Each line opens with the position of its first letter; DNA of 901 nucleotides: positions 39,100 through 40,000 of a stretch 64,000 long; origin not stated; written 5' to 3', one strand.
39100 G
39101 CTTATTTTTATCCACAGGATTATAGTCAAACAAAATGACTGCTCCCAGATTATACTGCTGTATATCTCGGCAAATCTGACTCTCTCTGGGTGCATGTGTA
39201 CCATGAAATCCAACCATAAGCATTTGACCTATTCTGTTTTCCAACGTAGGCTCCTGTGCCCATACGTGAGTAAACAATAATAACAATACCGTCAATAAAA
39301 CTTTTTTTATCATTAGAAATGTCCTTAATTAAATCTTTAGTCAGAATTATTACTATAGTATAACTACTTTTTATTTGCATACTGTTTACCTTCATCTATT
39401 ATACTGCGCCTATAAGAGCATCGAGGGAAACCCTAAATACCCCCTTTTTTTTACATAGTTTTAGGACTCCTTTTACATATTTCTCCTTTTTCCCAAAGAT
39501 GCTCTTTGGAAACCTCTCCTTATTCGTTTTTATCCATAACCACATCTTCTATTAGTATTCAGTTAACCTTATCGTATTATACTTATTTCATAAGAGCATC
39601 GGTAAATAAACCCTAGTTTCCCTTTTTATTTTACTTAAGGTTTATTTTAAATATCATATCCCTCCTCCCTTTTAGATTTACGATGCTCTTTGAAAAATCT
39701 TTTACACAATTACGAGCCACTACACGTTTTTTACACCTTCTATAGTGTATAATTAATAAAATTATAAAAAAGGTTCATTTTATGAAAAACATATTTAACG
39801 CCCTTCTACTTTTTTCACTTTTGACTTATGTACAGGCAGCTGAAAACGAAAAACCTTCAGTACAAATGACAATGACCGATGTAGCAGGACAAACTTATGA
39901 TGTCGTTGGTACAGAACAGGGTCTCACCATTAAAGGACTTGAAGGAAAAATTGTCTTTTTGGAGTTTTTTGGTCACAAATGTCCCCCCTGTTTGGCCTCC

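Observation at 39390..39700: Tandem sibling sRNA candidates with individual promoters, shared closing stem and anti-SD/anti-AUG sequence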

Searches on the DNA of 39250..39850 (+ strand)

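Call 5: search_rna_families(source=window, start=39250, end=39850, threshold=evalue, max_evalue=10, show_alignments=3)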
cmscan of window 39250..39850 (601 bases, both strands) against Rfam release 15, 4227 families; matches with E-value up to 10: 5.
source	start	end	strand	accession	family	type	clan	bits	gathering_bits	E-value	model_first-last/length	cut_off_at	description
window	39385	39452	-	RF02937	Clostridiales-2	Gene; sRNA;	-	18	58.6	0.15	1-82/82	no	Clostridiales-2 RNA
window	39766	39850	-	RF02515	AfaR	Gene; sRNA;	-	14.2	100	6.9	149-234/234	5'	AfaR small RNA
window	39482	39508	-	RF01962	RMST_1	Gene; lncRNA;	-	12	40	4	1-61/61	no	Rhabdomyosarcoma 2 associated transcript conserved region 1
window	39291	39311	+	RF01985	ZEB2_AS1_2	Gene; lncRNA;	-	11.1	70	7.1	1-61/61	no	ZEB2 antisense RNA 1 conserved region 2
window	39736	39786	+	RF02350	psRNA6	Gene; sRNA;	-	8.8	60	6.3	1-333/333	no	Nitrosomonas sRNA psRNA6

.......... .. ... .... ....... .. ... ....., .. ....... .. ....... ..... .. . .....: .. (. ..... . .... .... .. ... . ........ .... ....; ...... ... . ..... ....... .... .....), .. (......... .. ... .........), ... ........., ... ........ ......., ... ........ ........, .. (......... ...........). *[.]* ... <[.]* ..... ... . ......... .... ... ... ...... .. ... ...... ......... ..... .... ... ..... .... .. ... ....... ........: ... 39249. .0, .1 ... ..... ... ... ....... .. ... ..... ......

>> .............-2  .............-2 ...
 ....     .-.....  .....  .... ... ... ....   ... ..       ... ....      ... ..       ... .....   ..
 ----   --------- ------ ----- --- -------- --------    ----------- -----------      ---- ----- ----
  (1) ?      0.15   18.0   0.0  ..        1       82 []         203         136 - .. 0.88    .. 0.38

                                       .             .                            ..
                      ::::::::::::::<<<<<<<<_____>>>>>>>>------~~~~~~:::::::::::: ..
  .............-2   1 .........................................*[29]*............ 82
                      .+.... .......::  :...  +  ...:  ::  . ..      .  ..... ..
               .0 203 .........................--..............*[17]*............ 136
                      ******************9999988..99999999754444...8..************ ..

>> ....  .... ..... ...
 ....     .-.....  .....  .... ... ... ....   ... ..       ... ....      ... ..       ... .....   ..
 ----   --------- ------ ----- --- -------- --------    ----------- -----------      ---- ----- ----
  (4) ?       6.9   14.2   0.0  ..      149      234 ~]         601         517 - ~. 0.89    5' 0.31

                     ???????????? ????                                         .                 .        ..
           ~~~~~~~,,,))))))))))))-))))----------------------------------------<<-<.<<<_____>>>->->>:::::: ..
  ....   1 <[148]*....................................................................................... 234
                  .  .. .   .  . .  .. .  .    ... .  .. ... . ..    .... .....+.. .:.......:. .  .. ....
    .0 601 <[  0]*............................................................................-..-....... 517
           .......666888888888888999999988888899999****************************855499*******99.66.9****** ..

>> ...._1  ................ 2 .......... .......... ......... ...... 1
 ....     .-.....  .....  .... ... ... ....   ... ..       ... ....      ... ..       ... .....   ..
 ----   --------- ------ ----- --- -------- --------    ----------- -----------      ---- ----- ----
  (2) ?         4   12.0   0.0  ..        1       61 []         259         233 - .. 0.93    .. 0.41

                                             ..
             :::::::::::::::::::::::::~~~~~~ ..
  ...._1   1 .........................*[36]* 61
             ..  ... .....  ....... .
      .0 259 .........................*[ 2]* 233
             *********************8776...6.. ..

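Call 21: build_rna_model(alignment_id=A1)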
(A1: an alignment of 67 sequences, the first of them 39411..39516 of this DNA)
Model R1 built from alignment A1 (67 sequences, 137 columns); structure: RNAalifold consensus.
model positions 116; base pairs 10; branch points 0; effective number of sequences 7.54; information 0.59 bits per position. Calibrated on 0.2 Mb of random sequence (short: E-values are rough).
structure used (alignment columns):
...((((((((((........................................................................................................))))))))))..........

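Call 22: search_with_rna_model(model_id=R1, sources=[window, L002, L003, L004, L005, L006, L007, L008, L009, L010, L011, L012, L013, L014, L015, L016, L017, L018, L019, L020, L021, L022, L023, L024, L025, L026, L027, L028, L029, L030, L031, L032, L033, L034, L035, L036, L037, L038, L039, L040, L041, L042, L043, L044, L045, L046, L047, L048, L049, L050, L051, L052, L053, L054, L055, L056, L057, L058, L059, L060, L061, L062, L063, L064, L065, L066, L067, L068, L069, L070, L071, L072, L073, L074, L075, L076, L077, L078, L079, L080, L081], max_evalue=1)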
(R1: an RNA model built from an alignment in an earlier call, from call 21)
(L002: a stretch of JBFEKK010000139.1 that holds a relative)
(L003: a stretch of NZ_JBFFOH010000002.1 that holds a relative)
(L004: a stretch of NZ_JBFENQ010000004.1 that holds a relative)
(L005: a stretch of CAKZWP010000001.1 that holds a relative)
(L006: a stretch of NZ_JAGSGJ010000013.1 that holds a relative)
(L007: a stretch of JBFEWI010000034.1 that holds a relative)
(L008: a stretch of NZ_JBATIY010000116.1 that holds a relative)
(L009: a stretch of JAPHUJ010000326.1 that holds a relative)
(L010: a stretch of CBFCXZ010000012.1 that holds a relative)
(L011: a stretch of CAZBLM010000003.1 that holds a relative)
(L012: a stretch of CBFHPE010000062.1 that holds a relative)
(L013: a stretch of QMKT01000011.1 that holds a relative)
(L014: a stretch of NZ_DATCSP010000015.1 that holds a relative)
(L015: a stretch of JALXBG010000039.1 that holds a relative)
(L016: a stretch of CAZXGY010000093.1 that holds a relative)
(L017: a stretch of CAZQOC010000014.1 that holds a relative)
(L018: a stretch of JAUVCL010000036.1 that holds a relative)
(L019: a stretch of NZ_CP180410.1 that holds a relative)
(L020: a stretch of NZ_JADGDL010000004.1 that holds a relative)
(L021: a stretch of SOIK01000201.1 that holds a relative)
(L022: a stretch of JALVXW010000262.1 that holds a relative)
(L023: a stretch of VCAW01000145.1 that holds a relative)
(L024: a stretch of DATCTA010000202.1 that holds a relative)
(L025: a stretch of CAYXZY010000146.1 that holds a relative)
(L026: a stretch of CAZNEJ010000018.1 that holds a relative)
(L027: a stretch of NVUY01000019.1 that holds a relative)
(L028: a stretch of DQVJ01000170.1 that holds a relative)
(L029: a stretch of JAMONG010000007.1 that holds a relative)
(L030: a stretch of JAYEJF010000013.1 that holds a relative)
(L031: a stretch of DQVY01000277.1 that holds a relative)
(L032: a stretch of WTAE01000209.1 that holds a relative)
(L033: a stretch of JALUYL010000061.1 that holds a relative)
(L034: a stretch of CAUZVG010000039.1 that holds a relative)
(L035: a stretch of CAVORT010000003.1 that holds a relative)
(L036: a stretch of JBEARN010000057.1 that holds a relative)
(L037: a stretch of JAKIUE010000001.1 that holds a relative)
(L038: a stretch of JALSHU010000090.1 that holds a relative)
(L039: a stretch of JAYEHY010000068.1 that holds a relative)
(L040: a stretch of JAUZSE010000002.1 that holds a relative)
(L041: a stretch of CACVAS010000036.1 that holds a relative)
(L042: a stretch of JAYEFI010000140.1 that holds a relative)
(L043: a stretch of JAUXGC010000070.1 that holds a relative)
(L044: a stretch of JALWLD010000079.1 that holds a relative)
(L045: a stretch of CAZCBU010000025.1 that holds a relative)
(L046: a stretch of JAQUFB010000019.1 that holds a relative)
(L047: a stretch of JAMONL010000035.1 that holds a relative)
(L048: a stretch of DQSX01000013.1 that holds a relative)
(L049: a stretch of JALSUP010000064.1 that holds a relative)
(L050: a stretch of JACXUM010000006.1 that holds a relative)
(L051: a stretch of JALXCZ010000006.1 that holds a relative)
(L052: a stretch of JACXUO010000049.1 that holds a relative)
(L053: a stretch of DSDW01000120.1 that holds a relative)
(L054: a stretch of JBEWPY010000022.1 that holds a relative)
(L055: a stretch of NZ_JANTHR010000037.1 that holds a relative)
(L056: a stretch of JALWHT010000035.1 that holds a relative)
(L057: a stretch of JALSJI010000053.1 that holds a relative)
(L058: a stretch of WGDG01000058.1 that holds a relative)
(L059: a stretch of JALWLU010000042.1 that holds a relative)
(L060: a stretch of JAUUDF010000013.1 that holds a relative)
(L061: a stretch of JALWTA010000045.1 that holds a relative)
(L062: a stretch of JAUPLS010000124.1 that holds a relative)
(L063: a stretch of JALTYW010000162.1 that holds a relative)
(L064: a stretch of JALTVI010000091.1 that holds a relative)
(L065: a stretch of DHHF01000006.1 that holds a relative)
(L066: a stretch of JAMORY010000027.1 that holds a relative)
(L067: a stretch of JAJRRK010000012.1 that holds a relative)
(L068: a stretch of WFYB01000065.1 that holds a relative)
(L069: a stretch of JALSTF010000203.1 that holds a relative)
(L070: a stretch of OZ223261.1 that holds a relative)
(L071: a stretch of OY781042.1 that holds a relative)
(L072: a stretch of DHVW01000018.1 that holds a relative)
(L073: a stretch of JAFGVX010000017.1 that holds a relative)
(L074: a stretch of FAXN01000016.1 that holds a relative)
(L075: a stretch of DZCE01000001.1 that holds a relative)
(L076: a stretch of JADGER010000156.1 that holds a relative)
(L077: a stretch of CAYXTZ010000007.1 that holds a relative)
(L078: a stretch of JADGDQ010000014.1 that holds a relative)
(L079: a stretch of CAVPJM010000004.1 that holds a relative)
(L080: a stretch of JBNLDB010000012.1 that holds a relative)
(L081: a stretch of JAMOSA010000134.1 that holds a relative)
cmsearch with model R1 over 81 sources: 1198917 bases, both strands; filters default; matches with E-value up to 1: 124.
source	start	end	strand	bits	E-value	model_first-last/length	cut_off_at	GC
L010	6680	6794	-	101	1.1e-16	1-116/116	no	0.33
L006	3743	3854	-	96.7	8.2e-16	1-116/116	no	0.3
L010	6434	6546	-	95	1.8e-15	1-116/116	no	0.34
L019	9587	9699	-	94.2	2.5e-15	1-116/116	no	0.34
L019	9807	9918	-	93.8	3.1e-15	1-116/116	no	0.32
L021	7893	8004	-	93.3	3.9e-15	1-116/116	no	0.35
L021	7669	7783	-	91.4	9.3e-15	1-116/116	no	0.36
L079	9609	9726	-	90.6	1.3e-14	1-116/116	no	0.31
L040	9817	9927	-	89.9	1.8e-14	1-116/116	no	0.36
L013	3540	3649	-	89.7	2e-14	1-116/116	no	0.34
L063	582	696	-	89.7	2.1e-14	1-116/116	no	0.35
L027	9589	9699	-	89.6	2.2e-14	1-116/116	no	0.35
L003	3279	3392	-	88.9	2.9e-14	1-116/116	no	0.34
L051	9787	9903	-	88.4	3.7e-14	1-116/116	no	0.32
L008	459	569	-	88.2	4.1e-14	1-116/116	no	0.32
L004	2998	3109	-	87.9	4.8e-14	1-116/116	no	0.32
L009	2893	3008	-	87.7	5.1e-14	1-116/116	no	0.34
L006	3934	4046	-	86.5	8.8e-14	1-116/116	no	0.35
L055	9716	9831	-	86.4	9.4e-14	1-116/116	no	0.35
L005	3405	3517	-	85.8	1.2e-13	1-116/116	no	0.34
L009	3082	3194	-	85.3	1.6e-13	1-116/116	no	0.37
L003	3466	3577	-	85.1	1.7e-13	1-116/116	no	0.37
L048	58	170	-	84.9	1.8e-13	1-116/116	no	0.35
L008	641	751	-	83.5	3.5e-13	1-116/116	no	0.34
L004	3189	3301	-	82.6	5.2e-13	1-116/116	no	0.36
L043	5489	5603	-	82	7.1e-13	1-116/116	no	0.33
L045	3255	3366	-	82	7.2e-13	1-116/116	no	0.33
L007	5397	5507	-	81.7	8.3e-13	1-116/116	no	0.34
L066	9650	9767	-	81.5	9e-13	1-116/116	no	0.42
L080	5885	5997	-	81.2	1e-12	1-116/116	no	0.35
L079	9803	9914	-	80.9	1.2e-12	1-116/116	no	0.35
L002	78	191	-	80.8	1.2e-12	1-116/116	no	0.39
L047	857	968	-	80.8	1.2e-12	1-116/116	no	0.31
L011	9807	9921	-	80.5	1.4e-12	1-116/116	no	0.3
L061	9696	9815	-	80.3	1.5e-12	1-116/116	no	0.34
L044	9814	9920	-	80.2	1.6e-12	1-116/116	no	0.34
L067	9787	9911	-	80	1.7e-12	1-116/116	no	0.37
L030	6282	6393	-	79.2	2.5e-12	1-116/116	no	0.31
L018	2149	2258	-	78.9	2.9e-12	1-116/116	no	0.37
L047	655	765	-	78.6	3.4e-12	1-116/116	no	0.33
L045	3053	3163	-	78.6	3.4e-12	1-116/116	no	0.34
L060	9765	9880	-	77.9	4.6e-12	1-116/116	no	0.41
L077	6982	7093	-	77.7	5e-12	1-116/116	no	0.3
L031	600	708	-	76.6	8.3e-12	1-116/116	no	0.38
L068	5237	5348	-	76.6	8.4e-12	1-116/116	no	0.37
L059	3108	3237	-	76.4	9.4e-12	1-116/116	no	0.34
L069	7662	7778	-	76.3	9.6e-12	1-116/116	no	0.34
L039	3107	3225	-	76.3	9.8e-12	1-116/116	no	0.28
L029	5370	5477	-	76.1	1e-11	1-116/116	no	0.34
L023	2514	2623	-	74.4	2.3e-11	1-116/116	no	0.34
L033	8300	8411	-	74.3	2.4e-11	1-116/116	no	0.37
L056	8548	8677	-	74.2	2.5e-11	1-116/116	no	0.35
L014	9610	9730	-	74.1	2.7e-11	1-116/116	no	0.38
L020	9805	9918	-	73.9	2.9e-11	1-116/116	no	0.34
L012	4214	4328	-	73.9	3e-11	1-116/116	no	0.33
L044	9605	9715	-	73.6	3.3e-11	1-116/116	no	0.31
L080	6074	6190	-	73.5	3.5e-11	1-116/116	no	0.38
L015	9633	9743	-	73.5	3.6e-11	1-116/116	no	0.36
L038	5646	5755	-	72.6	5.4e-11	1-116/116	no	0.29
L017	2386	2495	-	72.5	5.6e-11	1-116/116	no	0.35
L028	61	171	-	72.3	6.2e-11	1-116/116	no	0.32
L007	5581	5697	-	72.2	6.3e-11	1-116/116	no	0.39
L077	6805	6921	-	72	6.9e-11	1-116/116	no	0.32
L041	9799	9901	-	71.8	7.7e-11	1-116/116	no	0.3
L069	4931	5048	+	70.9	1.2e-10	1-116/116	no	0.39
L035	9792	9901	-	70.5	1.4e-10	1-116/116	no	0.38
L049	3995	4102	-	70.3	1.5e-10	1-116/116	no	0.32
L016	3915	4019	-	68.7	3.2e-10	1-116/116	no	0.33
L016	4091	4206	-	68.5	3.5e-10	1-116/116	no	0.27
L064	9553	9683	-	68.1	4.2e-10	1-116/116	no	0.35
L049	3792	3901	-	68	4.3e-10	1-116/116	no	0.33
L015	9806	9918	-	67.5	5.5e-10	1-116/116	no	0.26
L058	9099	9228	-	66.9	7.4e-10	1-116/116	no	0.34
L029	5543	5652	-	66.1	1e-09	1-116/116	no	0.26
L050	9773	9885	-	65.7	1.2e-09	1-116/116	no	0.36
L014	9801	9915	-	65.2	1.6e-09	1-116/116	no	0.37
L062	1679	1786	-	63.3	3.9e-09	1-116/116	no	0.33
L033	8475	8586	-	62.7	5.1e-09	1-116/116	no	0.24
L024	1582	1691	-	62.6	5.3e-09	1-116/116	no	0.35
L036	6301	6413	-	62.3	6e-09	1-116/116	no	0.35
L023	2698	2809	-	62.3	6.1e-09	1-116/116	no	0.29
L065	9799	9913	-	59.6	2.1e-08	1-116/116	no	0.28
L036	6493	6613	-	59.4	2.3e-08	1-116/116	no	0.31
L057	9804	9915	-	56.3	9.4e-08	1-116/116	no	0.32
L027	9777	9891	-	56.3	9.5e-08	1-116/116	no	0.35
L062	1473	1579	-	56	1.1e-07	1-116/116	no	0.31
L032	4450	4570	-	55.3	1.5e-07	1-116/116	no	0.34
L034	8650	8763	-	51.6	8.3e-07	1-116/116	no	0.34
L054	9244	9369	-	51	1.1e-06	1-116/116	no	0.31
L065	9618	9723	-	50.5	1.4e-06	1-116/116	no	0.39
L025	1662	1765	-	47.9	4.5e-06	1-116/116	no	0.35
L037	9809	9916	-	47.7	5e-06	1-116/116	no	0.31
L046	5999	6120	-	45.5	1.3e-05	1-116/116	no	0.37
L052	7426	7547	-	45.5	1.3e-05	1-116/116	no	0.37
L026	5056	5144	-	39.7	0.0002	1-116/116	no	0.29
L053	9413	9534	-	36.2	0.00097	1-116/116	no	0.35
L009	217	317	-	32.4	0.0058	1-116/116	no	0.29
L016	3922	4026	+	28.4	0.036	1-116/116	no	0.33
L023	2521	2630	+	28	0.042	1-116/116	no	0.34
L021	7900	8011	+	26.8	0.074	1-116/116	no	0.34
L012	4221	4335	+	25.7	0.12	1-116/116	no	0.32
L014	9617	9737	+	25.5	0.14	1-116/116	no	0.37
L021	3743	3843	-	24.7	0.2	1-116/116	no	0.29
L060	9772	9887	+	24.5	0.21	1-116/116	no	0.4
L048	65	177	+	23.8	0.3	1-116/116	no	0.35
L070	8444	8550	+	23.5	0.34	1-116/116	no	0.31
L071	8443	8550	+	23.3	0.37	1-116/116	no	0.28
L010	6441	6553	+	23.3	0.38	1-116/116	no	0.35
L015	9640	9750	+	23.2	0.39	1-116/116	no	0.36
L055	13144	13275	+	23.1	0.41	1-116/116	no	0.27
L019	18177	18343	+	22.9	0.44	1-116/116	no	0.39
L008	466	576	+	22.9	0.46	1-116/116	no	0.31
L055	9723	9838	+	22.8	0.48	1-116/116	no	0.34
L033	8307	8418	+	22.3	0.6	1-116/116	no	0.36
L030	6289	6400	+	22.2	0.62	1-116/116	no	0.31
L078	9905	10009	+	22.1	0.66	1-116/116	no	0.34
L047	662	772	+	21.9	0.72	1-116/116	no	0.34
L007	5404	5514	+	21.7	0.79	1-116/116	no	0.34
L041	9806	9908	+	21.6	0.81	1-116/116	no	0.3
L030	3765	3888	-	21.5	0.87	1-116/116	no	0.34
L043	5496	5610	+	21.3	0.93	1-116/116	no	0.35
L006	3750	3861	+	21.2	0.98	1-116/116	no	0.3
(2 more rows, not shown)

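Call 29: search_with_rna_model(model_id=R1, sources=[L085, L104, L148, L171, L175, L136, L158, L191, L195, L147, L096, L137, L178, L094, L167, L194, L185, L163, L184, L161], max_evalue=0.1)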
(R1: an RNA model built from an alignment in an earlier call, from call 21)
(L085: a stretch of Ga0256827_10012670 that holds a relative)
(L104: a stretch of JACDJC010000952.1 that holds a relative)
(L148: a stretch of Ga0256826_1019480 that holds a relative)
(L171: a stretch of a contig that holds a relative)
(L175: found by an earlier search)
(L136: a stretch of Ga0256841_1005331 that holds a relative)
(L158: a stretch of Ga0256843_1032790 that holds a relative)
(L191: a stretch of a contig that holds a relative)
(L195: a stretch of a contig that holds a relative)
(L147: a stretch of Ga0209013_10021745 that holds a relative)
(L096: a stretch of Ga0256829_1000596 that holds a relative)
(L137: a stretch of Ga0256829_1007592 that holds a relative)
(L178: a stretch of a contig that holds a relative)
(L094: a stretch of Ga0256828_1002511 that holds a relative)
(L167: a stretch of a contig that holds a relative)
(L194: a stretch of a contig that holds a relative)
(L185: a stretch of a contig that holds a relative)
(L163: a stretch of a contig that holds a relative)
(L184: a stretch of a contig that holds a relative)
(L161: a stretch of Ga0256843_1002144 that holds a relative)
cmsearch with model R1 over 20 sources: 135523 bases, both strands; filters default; matches with E-value up to 0.1: 31.
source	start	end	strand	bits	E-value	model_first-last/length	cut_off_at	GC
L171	2988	3104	+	90.3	1.7e-15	1-116/116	no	0.35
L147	3006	3120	-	89.7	2.3e-15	1-116/116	no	0.3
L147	2807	2919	-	89.2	2.9e-15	1-116/116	no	0.27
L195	188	306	+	87.3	7.1e-15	1-116/116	no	0.34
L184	5921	6033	+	84.9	2.1e-14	1-116/116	no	0.32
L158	304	422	+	84.4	2.6e-14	1-116/116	no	0.35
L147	2600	2713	-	82.2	7.1e-14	1-116/116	no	0.26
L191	1410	1525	+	81.9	8.2e-14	1-116/116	no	0.34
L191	1241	1357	+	81.6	9.7e-14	1-116/116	no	0.35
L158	1918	2033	-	81.3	1.1e-13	1-116/116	no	0.32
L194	2053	2176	+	79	3.2e-13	1-116/116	no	0.35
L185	1069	1178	+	78.6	3.7e-13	1-116/116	no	0.39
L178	10327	10435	+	78.4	4.1e-13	1-116/116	no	0.37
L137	2857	2986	-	76.3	1.1e-12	1-116/116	no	0.35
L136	1131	1247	+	76.3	1.1e-12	1-116/116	no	0.34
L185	1272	1381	+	76.3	1.1e-12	1-116/116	no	0.37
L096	9736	9866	+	74.4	2.6e-12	1-116/116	no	0.34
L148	686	790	+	74.2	2.9e-12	1-116/116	no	0.34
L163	9312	9425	+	73.9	3.3e-12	1-116/116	no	0.29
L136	3861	3978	-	70.9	1.3e-11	1-116/116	no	0.39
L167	907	1033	-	65.6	1.5e-10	1-116/116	no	0.38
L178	10073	10186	+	65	2e-10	1-116/116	no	0.39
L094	5553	5675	-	64.6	2.4e-10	1-116/116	no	0.34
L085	3026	3132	+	60.1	1.9e-09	1-116/116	no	0.36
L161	10818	10941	+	53.7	3.5e-08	1-116/116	no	0.44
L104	2685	2789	+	45.5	1.6e-06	1-116/116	no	0.37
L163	9305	9418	-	25.5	0.015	1-116/116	no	0.31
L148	679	783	-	24.3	0.027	1-116/116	no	0.33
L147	3013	3127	+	23.9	0.032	1-116/116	no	0.31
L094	5560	5682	+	23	0.049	1-116/116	no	0.35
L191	1403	1518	-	22.3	0.068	1-116/116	no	0.32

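Call 44: search_rna_families(sources=[L147, L191, L097, L158, L171, L148], threshold=evalue, max_evalue=1)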
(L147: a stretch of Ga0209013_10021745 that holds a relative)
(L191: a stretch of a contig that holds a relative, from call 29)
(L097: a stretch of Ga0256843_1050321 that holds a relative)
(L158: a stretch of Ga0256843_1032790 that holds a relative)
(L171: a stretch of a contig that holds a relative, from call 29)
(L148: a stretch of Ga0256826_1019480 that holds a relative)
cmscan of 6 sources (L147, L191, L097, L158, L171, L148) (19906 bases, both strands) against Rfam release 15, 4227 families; matches with E-value up to 1: 3.
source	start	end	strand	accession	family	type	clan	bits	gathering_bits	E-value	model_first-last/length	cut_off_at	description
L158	4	99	+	RF02269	HPnc0580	Gene; sRNA;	-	79.1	37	8.9e-13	10-105/105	no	Heliobacter pylori small RNA HPnc0580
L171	2786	2884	-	RF00986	mir-920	Gene; miRNA;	-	33.2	70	0.001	1-74/74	no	mir-920 microRNA precursor family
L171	3176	3276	-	RF00695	MIR398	Gene; miRNA;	-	21.4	55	0.92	1-109/109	no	MIR398 microRNA precursor family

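Call 58: search_with_rna_model(model_id=R1, source=window, filters=off, max_evalue=10)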
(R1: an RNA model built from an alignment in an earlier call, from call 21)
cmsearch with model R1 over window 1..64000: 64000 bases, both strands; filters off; matches with E-value up to 10: 25.
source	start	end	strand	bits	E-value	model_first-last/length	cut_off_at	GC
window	39589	39700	+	85.2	8.8e-15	1-116/116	no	0.3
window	39411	39516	+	73.8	1.6e-12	1-116/116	no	0.37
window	15108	15202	+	17.8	0.25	1-116/116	no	0.36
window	39582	39693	-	17.1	0.35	1-116/116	no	0.3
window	20027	20122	+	14.9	0.96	1-116/116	no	0.26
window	47383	47465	+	14.3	1.3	1-116/116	no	0.31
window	33690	33764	-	13.8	1.6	1-116/116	no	0.25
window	25743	25806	+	13.4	1.9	1-116/116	no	0.33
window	9019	9048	-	13.2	2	1-116/116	no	0.37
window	38846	38938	+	13.2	2.1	1-116/116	no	0.34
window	13227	13255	-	13.1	2.2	1-116/116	no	0.21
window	24844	24937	+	12.8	2.5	1-116/116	no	0.41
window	39404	39509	-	12.5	2.9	1-116/116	no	0.4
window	51367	51483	+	12.4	3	1-116/116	no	0.29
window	42487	42604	+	11.7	4.1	1-116/116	no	0.33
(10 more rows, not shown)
